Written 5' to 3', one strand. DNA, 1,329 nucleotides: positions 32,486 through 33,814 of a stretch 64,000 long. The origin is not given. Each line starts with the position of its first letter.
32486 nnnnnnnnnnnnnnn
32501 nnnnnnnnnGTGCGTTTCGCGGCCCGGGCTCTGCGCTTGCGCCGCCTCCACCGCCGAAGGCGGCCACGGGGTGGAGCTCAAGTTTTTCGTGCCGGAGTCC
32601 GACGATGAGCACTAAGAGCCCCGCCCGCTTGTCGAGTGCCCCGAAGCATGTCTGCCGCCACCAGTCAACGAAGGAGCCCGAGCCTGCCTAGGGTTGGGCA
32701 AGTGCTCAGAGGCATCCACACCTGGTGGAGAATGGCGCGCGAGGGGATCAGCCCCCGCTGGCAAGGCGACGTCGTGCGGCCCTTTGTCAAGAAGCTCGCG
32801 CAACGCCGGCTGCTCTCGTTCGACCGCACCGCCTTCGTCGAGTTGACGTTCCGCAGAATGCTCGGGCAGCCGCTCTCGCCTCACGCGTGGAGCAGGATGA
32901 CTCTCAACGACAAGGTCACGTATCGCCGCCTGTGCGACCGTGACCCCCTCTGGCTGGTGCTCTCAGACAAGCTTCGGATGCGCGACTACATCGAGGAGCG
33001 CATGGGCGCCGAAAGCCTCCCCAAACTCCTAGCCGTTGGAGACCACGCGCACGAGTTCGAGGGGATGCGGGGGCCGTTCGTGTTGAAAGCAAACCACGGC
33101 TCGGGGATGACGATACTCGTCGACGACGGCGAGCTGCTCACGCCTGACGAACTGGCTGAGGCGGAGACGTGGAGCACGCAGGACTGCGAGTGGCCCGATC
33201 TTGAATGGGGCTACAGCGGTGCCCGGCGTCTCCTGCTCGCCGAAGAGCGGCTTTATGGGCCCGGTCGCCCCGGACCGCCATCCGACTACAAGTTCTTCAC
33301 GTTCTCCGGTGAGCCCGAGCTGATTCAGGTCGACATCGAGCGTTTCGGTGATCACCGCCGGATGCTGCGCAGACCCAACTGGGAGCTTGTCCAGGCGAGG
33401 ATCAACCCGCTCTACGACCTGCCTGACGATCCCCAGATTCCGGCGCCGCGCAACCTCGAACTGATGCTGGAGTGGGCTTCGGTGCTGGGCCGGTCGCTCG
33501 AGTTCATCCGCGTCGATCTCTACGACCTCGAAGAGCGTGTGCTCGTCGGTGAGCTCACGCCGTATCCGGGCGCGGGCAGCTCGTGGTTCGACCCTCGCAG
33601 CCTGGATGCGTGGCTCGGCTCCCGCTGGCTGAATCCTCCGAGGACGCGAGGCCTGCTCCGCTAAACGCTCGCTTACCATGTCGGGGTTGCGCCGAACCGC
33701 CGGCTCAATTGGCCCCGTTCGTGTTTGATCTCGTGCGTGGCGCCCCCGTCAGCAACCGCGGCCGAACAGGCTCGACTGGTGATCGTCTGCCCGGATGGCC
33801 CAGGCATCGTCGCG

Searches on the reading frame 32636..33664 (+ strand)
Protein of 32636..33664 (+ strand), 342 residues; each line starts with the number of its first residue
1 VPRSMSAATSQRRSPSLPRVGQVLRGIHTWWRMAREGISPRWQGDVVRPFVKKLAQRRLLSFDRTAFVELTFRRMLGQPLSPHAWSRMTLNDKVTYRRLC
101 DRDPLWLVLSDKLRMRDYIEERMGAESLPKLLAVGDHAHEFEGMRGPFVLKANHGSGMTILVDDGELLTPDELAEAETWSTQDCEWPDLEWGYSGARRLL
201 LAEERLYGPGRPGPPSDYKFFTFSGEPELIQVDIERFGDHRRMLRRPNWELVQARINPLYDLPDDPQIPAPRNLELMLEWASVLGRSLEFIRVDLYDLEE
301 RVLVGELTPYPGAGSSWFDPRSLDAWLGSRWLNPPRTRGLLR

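Call 88: search_protein_families(library=pfam, proteins=[window:32636-33664:+], max_evalue=0.00001)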
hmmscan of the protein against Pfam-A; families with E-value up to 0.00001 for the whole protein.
window:32636-33664:+ (342 aa): 1 family
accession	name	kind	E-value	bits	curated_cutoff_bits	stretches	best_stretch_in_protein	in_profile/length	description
PF14305.11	ATPgrasp_TupA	-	1.3e-27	97.3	25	1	93-329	2-238/241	TupA-like ATPgrasp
